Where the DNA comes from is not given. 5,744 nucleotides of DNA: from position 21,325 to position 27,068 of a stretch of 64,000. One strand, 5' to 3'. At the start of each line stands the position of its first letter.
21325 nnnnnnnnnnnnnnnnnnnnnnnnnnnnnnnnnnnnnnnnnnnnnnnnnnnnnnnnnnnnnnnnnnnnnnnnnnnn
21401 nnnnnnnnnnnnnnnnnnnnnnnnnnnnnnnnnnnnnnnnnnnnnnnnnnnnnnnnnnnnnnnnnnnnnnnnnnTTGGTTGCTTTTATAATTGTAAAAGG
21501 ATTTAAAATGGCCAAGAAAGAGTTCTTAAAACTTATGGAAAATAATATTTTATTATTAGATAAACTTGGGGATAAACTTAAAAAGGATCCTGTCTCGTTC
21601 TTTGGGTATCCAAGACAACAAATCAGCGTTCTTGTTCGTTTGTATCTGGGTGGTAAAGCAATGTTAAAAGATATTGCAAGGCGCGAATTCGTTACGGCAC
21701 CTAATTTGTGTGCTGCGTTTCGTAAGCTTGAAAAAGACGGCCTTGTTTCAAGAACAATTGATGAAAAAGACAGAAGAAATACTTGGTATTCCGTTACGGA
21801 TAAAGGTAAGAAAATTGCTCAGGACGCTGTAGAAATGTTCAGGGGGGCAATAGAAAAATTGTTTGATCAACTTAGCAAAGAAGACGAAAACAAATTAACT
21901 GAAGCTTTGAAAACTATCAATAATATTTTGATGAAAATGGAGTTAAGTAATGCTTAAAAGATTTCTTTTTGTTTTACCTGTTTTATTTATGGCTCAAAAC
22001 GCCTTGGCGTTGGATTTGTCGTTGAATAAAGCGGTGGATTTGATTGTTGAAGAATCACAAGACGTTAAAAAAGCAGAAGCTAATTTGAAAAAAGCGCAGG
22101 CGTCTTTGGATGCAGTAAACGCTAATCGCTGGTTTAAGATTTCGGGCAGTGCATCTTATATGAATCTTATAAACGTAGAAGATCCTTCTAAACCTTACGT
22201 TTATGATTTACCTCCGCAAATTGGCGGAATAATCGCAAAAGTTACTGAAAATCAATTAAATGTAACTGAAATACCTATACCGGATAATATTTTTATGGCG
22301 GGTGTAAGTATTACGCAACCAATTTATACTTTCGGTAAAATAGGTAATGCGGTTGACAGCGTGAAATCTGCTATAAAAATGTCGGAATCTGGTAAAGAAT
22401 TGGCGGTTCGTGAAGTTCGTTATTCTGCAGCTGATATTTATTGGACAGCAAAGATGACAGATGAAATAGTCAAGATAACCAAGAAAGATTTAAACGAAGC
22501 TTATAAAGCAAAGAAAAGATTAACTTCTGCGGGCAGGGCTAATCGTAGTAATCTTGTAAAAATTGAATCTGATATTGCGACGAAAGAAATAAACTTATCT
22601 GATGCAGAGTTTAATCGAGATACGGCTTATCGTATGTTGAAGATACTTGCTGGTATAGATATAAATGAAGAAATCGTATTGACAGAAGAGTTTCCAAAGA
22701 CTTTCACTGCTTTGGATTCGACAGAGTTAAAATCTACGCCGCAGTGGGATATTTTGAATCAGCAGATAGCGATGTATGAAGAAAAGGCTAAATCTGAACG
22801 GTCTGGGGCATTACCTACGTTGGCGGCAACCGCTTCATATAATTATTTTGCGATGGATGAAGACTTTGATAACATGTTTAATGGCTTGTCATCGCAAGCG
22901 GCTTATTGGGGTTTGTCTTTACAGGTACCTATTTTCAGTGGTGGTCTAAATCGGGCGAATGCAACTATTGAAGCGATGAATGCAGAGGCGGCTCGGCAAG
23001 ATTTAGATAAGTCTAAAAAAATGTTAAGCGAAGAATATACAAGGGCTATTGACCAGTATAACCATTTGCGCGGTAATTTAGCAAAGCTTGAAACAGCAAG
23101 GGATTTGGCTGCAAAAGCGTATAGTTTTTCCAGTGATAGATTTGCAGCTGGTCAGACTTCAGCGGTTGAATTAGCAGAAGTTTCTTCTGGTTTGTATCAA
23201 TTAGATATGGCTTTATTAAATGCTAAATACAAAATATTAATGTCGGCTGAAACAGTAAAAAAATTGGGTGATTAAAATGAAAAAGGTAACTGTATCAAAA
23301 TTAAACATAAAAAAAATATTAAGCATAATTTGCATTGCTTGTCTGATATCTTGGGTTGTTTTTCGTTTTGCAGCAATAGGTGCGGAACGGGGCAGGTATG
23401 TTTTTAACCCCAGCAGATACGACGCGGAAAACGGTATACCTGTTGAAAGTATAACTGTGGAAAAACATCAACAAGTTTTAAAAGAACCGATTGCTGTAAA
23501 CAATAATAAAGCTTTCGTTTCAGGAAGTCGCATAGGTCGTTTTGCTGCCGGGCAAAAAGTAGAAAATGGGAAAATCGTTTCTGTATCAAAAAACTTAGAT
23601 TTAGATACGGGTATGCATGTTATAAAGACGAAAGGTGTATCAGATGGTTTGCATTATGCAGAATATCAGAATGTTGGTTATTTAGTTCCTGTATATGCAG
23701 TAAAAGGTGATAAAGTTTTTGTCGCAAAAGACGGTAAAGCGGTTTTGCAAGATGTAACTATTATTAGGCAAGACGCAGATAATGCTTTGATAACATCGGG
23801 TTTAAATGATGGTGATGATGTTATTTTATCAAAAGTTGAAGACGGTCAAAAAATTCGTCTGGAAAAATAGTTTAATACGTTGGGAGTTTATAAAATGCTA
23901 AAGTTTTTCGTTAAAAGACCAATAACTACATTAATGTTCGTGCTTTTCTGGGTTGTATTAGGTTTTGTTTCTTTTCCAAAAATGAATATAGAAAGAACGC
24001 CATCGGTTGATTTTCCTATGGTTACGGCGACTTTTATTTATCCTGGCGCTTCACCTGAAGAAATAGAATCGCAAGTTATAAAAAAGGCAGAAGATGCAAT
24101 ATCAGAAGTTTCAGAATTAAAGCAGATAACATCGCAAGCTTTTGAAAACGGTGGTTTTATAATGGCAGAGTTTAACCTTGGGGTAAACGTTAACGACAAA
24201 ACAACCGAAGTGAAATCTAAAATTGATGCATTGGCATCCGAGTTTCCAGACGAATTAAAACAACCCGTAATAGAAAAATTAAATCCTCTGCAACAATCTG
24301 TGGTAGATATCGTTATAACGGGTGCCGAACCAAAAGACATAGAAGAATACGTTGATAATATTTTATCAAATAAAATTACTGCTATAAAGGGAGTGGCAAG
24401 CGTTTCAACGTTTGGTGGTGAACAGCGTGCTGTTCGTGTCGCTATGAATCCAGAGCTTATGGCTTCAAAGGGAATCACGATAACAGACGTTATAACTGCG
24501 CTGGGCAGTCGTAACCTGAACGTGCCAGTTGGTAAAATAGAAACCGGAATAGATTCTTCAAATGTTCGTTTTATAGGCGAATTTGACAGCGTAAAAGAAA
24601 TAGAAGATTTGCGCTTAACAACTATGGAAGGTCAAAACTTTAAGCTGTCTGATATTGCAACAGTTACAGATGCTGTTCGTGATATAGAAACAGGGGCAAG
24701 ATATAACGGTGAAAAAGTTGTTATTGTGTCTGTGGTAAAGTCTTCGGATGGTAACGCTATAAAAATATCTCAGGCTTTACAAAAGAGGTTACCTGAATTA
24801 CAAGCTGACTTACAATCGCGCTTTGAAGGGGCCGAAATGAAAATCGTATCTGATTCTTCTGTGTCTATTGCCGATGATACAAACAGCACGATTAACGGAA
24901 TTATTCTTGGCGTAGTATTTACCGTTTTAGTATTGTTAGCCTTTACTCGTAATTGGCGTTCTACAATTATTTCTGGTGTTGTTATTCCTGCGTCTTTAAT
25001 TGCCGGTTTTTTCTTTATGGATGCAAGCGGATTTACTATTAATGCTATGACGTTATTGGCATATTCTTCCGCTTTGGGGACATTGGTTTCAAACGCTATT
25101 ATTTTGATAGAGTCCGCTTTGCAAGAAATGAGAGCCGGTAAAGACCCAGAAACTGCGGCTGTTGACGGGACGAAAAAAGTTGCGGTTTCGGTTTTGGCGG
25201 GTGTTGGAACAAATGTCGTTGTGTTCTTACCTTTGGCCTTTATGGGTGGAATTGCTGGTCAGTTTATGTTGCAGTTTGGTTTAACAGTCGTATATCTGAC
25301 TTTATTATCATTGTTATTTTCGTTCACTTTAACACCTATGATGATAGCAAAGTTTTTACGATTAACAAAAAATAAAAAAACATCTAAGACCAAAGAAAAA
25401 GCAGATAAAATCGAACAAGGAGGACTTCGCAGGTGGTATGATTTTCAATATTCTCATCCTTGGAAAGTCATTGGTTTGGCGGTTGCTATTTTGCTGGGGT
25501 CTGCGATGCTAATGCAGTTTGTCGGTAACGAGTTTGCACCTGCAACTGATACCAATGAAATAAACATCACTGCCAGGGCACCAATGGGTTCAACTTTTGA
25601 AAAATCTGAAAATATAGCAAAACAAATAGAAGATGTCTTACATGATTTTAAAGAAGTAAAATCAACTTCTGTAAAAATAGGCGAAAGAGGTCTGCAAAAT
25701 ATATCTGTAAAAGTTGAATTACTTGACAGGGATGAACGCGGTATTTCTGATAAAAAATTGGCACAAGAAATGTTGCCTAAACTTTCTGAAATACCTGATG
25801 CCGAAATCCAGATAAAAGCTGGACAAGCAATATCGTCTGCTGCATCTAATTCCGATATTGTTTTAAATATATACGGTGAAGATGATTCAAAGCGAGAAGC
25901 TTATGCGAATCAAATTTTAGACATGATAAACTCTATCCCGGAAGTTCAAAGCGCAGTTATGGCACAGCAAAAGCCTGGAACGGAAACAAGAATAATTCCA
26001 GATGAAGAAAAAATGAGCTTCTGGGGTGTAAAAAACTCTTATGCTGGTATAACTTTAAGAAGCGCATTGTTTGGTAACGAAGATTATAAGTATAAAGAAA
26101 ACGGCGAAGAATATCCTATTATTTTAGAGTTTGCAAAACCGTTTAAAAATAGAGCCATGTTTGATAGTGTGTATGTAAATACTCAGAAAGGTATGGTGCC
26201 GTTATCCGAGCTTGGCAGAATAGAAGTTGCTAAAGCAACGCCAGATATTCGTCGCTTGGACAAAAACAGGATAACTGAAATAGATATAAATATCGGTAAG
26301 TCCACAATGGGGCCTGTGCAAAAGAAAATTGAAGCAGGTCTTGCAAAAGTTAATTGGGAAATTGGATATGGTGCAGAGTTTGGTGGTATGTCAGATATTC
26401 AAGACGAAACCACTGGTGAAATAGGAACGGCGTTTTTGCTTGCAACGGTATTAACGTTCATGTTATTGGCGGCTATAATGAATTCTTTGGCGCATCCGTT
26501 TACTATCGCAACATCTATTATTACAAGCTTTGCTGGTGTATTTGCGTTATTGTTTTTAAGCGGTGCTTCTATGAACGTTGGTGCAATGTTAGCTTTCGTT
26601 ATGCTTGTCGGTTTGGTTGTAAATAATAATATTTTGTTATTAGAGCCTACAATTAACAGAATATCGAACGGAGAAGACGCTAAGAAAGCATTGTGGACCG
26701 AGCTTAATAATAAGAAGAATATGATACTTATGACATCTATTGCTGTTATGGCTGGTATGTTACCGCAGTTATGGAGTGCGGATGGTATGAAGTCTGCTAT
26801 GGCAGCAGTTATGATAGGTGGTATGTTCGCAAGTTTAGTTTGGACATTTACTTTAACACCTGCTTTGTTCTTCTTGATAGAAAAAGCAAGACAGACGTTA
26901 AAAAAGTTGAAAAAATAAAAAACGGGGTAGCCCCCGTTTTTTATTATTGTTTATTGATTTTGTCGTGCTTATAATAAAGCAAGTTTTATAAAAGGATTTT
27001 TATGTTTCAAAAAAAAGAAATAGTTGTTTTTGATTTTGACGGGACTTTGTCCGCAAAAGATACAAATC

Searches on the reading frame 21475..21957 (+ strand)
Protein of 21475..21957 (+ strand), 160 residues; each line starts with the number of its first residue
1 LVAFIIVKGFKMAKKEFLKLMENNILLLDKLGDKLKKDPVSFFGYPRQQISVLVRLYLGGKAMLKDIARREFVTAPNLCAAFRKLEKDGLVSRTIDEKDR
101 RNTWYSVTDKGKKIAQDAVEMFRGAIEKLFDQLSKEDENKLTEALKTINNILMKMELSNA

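Call 18: search_protein_families(library=pfam, proteins=[window:21475-21957:+], max_evalue=0.00001)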
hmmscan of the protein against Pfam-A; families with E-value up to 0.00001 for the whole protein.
window:21475-21957:+ (160 aa): 6 families
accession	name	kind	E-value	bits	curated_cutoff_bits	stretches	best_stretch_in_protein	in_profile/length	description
PF01047.28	MarR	-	1.3e-10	41.4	24.6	1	47-102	3-58/59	MarR family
PF12802.13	MarR_2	-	6.4e-08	33.1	27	1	44-101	2-60/61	MarR family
PF22381.2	Staph_reg_Sar_Rot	-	6.9e-08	32.9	27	1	48-117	15-84/85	Transcriptional regulator SarA/Rot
PF13463.12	HTH_27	-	7.3e-08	33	22.2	1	47-111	3-68/68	Winged helix DNA-binding domain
PF13601.12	HTH_34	-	1.6e-06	28.6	27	1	52-122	5-76/80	Winged helix DNA-binding domain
PF01638.23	HxlR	-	3.8e-06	27.1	20.8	0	51-121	9-79/91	HxlR-like helix-turn-helix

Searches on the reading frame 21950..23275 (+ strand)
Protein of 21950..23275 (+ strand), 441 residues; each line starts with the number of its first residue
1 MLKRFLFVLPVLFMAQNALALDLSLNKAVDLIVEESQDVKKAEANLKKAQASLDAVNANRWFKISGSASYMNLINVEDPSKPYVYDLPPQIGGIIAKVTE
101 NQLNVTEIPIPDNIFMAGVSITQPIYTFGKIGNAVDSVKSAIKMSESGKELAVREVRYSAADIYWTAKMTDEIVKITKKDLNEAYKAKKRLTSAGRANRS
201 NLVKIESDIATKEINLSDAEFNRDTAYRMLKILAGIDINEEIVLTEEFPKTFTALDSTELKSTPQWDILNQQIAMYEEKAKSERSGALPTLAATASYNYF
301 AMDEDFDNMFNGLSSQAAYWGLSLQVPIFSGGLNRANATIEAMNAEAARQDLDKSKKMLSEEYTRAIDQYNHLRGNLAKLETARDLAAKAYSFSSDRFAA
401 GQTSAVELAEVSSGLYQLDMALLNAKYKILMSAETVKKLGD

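Call 18: search_protein_families(library=pfam, proteins=[window:21950-23275:+], max_evalue=0.00001)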
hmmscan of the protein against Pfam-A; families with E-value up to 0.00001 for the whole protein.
window:21950-23275:+ (441 aa): 1 family
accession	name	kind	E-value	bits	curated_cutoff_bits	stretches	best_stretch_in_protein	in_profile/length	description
PF02321.23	OEP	-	5.4e-42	144.2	22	2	267-432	16-178/187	Outer membrane efflux protein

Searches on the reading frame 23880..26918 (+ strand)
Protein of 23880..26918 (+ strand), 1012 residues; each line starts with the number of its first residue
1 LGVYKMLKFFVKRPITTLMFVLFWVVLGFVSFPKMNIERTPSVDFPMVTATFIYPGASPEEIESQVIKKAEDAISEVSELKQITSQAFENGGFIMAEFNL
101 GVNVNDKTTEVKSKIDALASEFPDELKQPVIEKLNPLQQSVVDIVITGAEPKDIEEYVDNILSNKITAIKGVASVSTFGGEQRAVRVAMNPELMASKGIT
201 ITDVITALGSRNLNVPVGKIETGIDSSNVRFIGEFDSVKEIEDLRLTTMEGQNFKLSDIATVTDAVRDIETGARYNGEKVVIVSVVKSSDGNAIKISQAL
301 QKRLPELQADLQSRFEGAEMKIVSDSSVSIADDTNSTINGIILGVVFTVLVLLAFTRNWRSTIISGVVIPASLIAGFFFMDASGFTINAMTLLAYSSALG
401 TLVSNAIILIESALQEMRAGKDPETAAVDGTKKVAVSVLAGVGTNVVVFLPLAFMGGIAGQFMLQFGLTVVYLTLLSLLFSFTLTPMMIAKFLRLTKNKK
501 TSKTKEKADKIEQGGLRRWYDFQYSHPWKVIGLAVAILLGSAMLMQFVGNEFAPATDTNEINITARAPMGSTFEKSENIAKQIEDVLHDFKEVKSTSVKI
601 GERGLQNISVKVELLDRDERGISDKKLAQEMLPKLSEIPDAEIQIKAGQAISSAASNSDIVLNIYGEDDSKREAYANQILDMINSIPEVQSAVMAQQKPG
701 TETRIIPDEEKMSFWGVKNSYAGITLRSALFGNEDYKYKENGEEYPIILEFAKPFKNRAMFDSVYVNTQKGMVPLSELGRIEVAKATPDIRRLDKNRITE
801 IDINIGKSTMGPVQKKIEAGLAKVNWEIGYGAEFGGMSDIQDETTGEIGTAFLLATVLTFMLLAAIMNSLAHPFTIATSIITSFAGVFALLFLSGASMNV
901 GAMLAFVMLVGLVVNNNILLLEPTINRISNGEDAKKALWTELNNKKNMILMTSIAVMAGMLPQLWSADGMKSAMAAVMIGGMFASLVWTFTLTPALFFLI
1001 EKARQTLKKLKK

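Call 18: search_protein_families(library=pfam, proteins=[window:23880-26918:+], max_evalue=0.00001)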
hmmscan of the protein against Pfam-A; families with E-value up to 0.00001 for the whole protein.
window:23880-26918:+ (1012 aa): 2 families
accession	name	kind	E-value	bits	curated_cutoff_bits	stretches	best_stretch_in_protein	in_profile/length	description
PF00873.25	ACR_tran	-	4e-188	627.8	28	1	6-1000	1-1020/1021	AcrB/AcrD/AcrF family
PF03176.21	MMPL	-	5.1e-12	45.8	20.5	1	837-1003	134-305/333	MMPL family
